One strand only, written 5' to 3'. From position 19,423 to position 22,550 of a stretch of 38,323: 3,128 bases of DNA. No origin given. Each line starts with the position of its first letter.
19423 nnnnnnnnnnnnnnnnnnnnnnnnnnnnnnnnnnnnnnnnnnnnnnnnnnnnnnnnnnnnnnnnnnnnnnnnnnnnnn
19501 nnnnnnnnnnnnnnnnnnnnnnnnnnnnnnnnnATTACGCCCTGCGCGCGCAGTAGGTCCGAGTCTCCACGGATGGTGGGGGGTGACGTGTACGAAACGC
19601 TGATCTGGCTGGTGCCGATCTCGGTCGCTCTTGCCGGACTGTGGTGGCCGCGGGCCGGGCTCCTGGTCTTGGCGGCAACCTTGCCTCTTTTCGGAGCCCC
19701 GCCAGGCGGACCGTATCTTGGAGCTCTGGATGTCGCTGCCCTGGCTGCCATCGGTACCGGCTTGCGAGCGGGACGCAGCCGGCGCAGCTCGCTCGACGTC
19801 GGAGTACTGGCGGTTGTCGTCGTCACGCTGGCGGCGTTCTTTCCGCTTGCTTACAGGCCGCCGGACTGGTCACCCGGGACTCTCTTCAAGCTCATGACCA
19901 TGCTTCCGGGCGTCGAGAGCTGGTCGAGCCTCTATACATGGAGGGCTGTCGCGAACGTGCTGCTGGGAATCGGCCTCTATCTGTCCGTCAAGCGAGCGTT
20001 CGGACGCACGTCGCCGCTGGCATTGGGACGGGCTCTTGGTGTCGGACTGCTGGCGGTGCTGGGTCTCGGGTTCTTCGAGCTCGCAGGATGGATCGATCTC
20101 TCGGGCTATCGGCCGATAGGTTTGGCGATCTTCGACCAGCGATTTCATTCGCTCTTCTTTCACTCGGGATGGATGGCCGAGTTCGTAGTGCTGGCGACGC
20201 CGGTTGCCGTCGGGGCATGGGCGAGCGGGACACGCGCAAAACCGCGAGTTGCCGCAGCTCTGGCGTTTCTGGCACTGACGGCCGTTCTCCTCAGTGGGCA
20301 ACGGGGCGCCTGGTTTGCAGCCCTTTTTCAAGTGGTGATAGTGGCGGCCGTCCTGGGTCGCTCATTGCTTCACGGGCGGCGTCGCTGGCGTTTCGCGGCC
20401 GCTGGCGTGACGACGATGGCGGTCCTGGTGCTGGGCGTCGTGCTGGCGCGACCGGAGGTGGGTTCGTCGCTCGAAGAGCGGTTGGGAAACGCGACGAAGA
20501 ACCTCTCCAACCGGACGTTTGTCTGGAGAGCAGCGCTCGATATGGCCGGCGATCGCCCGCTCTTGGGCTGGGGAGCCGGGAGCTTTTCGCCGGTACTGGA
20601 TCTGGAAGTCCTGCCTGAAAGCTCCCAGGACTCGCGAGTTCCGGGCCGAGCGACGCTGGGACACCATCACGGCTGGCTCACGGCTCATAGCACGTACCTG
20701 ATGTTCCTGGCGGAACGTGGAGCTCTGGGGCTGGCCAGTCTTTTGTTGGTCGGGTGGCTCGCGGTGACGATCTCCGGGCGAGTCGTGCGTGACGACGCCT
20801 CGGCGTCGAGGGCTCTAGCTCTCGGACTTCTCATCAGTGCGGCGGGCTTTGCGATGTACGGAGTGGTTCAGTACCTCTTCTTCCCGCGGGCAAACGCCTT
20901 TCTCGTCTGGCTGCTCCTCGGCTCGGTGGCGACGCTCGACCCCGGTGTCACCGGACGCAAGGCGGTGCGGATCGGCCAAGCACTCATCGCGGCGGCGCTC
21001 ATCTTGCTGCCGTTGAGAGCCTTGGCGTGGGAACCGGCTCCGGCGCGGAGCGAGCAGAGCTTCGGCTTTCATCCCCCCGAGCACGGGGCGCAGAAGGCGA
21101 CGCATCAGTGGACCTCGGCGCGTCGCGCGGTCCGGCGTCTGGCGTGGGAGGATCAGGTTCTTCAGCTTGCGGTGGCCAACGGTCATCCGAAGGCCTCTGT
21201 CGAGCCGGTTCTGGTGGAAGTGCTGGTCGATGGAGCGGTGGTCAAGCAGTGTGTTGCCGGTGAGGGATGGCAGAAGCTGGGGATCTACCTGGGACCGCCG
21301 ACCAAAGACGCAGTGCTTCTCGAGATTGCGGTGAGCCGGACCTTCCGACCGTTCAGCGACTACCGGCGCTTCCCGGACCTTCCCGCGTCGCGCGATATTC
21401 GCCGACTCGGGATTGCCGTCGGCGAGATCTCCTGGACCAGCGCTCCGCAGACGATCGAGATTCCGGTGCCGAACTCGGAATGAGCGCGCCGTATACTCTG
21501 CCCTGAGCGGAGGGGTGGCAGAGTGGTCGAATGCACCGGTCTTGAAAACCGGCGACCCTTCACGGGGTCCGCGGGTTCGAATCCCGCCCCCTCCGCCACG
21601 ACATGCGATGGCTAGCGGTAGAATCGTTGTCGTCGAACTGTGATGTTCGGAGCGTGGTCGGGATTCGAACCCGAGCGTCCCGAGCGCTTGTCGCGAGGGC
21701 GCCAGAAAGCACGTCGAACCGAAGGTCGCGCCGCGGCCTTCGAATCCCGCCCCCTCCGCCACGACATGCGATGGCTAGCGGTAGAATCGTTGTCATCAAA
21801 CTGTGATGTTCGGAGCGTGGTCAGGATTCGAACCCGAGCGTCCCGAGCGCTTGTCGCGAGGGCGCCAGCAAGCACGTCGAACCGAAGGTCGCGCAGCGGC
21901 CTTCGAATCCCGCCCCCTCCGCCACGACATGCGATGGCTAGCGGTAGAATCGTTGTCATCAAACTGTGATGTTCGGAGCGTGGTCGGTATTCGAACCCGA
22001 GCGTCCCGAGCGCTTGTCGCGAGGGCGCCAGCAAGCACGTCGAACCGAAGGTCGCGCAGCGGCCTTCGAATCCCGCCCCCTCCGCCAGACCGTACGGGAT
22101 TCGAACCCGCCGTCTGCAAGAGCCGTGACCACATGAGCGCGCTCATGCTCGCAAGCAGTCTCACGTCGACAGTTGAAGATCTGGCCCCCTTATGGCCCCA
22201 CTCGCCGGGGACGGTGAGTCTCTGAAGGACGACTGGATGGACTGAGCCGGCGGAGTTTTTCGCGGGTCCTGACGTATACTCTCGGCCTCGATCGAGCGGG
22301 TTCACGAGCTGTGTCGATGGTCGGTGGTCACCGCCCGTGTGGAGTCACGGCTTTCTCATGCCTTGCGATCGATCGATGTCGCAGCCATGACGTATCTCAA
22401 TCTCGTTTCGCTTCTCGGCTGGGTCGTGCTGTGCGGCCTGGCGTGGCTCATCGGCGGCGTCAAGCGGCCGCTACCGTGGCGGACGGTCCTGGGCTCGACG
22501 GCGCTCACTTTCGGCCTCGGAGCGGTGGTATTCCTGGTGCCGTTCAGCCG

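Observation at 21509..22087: Intact tRNA-Ser(UGA) followed by three 163-bp tandem units, each ending in an exact copy of the tRNA's last 23 nt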

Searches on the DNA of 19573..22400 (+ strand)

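Call 8: search_rna_families(source=window, start=21400, end=22400, threshold=evalue, max_evalue=10, show_alignments=4)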
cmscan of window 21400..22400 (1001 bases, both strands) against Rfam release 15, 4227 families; matches with E-value up to 10: 9.
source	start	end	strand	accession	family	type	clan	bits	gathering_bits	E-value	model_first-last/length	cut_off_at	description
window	21509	21595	+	RF00005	tRNA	Gene; tRNA;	CL00001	62.7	29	4.9e-13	1-71/71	no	tRNA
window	21544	21595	-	RF04351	Plastid-psbl-rps4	Cis-reg;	-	28.6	68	0.0011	1-53/53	no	Plastid-psbl-rps4 3UTR RNA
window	21506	21662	+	RF02223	sX4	Gene; sRNA;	-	28.2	70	0.0009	1-167/167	no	Proteobacterial sRNA sX4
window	21511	21603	-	RF01695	C4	Gene; antisense;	CL00128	22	45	0.18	1-87/87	no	C4 antisense RNA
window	21650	21752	-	RF01852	tRNA-Sec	Gene; tRNA;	CL00001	20.2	47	0.37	1-91/91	no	Selenocysteine transfer RNA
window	21509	21596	-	RF04354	Plastid-ycf2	Cis-reg;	-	16.2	65.7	3.3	1-75/75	no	Plastid-ycf2 5UTR RNA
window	21527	21608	-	RF01852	tRNA-Sec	Gene; tRNA;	CL00001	15.2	47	7.3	1-91/91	no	Selenocysteine transfer RNA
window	21813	21915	-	RF01852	tRNA-Sec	Gene; tRNA;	CL00001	14.9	47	8.9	1-91/91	no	Selenocysteine transfer RNA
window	22194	22265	+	RF02207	WT1-AS_5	Gene; lncRNA;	-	11.7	80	6.1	1-79/79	no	WT1 antisense RNA conserved region 5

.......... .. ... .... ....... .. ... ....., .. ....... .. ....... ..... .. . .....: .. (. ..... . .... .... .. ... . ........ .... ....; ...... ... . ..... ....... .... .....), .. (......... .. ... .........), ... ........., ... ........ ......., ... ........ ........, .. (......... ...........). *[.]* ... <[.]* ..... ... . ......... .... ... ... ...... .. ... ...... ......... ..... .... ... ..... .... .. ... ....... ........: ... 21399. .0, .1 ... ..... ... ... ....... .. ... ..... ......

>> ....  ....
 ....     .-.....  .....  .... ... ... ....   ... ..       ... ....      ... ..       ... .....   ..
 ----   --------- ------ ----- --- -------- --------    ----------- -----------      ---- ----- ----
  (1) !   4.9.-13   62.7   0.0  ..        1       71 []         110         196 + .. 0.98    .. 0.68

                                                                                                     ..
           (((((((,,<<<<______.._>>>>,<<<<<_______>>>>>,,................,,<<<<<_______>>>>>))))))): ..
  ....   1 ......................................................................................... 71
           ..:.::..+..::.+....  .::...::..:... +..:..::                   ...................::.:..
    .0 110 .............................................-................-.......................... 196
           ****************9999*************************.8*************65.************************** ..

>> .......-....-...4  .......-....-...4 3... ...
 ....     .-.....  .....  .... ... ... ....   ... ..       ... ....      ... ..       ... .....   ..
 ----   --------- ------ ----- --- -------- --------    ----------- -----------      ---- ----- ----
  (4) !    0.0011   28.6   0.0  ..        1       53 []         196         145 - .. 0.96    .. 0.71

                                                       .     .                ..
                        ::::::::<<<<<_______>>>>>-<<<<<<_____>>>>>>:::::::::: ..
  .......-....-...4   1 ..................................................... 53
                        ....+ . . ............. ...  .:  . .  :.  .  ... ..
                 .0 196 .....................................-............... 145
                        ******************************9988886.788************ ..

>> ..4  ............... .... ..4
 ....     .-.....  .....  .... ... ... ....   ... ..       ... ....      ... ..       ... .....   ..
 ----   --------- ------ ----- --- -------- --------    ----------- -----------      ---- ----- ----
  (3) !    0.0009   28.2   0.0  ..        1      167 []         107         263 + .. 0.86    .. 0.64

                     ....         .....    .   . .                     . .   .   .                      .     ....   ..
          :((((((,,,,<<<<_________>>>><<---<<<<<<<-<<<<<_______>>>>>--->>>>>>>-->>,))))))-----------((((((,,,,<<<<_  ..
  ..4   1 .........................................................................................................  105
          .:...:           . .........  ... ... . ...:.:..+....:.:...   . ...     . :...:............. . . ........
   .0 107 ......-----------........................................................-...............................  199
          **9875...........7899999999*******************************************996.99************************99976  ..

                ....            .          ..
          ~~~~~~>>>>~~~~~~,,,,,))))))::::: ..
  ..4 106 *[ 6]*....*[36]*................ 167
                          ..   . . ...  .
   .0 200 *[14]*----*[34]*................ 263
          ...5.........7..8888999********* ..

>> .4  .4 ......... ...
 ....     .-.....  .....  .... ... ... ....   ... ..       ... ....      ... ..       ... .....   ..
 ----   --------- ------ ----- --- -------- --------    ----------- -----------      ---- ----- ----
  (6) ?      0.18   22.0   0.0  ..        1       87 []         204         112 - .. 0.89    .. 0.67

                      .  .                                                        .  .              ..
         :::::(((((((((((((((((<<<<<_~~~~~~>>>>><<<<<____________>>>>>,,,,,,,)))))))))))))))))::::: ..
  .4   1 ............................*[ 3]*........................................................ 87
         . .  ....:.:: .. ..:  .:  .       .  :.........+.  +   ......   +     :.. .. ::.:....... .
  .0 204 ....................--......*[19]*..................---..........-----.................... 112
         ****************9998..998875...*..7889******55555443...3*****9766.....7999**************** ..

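Call 11: search_dna_similar(query=window:21599-21738:+, collection=phages, mode=distant, max_evalue=1)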
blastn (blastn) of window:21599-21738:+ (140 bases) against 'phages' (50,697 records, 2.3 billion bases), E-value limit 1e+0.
No match.

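Call 12: search_dna_similar(query=window:21599-21738:+, collection=plasmids, mode=distant, max_evalue=1)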
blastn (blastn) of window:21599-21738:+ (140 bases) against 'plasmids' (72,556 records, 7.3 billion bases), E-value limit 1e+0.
Records with a match: 3; places in all: 3; records where one place covers at least 80% of the query: 0.
Best place of each record, by identity: 90-95% 1; 80-90% 1; 60-80% 1.
By first word of the organism name: Cupriavidus 1; Methylobacterium 1; Streptomyces 1.
By predicted mobility (MOB-suite, as given by PLSDB): non-mobilizable 2; mobilizable 1.
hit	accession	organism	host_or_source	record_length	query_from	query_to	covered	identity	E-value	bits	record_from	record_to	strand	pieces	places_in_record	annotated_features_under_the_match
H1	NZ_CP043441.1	Cupriavidus campinensis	cell culture,soil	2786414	79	139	44%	77.3%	1e-1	44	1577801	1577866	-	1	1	none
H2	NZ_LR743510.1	Methylobacterium bullatum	-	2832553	75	107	24%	90.9%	9e-3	47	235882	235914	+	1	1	none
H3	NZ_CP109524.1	Streptomyces anulatus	-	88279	102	136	25%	85.7%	4e-1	42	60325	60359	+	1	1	protein kilB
